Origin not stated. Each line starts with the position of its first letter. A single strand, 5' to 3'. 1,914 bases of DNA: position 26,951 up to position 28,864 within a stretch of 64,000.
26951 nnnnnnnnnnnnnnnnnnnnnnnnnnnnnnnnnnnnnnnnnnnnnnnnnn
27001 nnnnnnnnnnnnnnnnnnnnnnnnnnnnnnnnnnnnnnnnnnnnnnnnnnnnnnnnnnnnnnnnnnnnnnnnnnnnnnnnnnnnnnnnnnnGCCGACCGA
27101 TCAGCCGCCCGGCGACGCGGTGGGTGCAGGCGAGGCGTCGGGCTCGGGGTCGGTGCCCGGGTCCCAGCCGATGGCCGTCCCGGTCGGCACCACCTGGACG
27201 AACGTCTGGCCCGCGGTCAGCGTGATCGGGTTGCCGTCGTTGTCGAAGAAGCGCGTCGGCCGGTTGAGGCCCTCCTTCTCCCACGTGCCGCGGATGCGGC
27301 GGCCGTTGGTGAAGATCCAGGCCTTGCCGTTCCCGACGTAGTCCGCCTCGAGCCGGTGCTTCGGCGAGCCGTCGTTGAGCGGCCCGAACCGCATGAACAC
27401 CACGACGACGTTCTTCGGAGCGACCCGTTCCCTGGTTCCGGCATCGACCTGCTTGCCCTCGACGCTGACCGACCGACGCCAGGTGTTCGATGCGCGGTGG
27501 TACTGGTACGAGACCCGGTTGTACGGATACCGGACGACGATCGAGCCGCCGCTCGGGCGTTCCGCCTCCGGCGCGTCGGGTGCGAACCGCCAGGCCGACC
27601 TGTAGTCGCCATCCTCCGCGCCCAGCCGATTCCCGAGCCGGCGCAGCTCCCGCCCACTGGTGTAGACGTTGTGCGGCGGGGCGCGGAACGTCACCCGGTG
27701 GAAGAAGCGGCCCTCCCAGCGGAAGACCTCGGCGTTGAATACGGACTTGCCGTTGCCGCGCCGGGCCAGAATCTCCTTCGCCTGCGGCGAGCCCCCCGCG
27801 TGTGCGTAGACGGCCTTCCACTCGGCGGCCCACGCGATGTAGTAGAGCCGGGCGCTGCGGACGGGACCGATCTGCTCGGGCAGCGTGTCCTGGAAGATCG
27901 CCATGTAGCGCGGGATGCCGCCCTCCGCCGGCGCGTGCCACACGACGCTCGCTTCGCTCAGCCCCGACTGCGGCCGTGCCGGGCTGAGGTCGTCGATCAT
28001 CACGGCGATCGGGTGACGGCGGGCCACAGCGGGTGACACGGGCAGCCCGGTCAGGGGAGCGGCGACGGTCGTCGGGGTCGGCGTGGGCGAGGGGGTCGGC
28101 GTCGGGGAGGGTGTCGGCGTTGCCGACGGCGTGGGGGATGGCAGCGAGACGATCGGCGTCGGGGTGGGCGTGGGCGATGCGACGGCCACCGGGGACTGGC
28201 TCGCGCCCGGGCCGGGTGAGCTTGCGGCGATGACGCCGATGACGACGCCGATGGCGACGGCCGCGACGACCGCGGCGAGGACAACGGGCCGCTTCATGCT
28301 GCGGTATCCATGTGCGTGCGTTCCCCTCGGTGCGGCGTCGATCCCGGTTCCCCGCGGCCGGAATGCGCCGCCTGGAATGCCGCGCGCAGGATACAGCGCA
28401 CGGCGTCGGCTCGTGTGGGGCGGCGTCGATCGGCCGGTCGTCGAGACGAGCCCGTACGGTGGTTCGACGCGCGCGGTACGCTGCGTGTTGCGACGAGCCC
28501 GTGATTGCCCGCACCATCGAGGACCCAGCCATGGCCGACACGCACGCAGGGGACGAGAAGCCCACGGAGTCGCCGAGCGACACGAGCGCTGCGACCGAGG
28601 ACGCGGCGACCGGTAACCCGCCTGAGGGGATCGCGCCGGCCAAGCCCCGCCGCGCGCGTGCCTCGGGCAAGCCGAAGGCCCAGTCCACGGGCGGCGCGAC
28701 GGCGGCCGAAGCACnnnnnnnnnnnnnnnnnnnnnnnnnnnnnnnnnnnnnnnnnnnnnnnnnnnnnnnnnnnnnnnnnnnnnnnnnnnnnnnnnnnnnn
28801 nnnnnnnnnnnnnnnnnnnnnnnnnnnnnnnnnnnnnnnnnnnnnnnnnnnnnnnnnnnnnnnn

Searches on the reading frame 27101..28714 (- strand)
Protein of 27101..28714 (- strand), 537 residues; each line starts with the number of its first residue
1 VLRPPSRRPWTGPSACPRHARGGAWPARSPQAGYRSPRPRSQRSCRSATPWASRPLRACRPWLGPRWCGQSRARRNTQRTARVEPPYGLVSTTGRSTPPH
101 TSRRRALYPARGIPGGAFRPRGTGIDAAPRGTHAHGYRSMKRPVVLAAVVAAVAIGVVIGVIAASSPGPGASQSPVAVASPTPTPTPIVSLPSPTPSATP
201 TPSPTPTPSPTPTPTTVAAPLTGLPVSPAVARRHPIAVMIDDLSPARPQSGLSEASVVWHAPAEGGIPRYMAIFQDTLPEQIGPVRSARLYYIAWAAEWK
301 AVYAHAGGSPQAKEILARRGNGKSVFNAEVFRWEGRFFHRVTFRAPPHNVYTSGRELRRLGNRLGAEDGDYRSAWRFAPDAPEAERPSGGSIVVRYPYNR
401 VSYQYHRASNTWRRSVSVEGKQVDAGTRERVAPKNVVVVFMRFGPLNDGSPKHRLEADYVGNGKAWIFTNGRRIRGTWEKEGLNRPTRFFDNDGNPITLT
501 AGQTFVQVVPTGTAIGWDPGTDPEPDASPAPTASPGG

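Call 65: search_protein_families(library=pfam, proteins=[window:27101-28714:-], max_evalue=0.00001)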
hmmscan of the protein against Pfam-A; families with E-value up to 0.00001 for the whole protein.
window:27101-28714:- (537 aa): 2 families
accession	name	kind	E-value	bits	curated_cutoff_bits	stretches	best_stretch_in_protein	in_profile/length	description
PF11258.13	DUF3048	-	5.4e-44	150.3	25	1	221-360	1-141/148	Protein of unknown function (DUF3048) N-terminal domain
PF17479.7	DUF3048_C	-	4.1e-25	88.8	25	1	393-506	2-114/114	Protein of unknown function (DUF3048) C-terminal domain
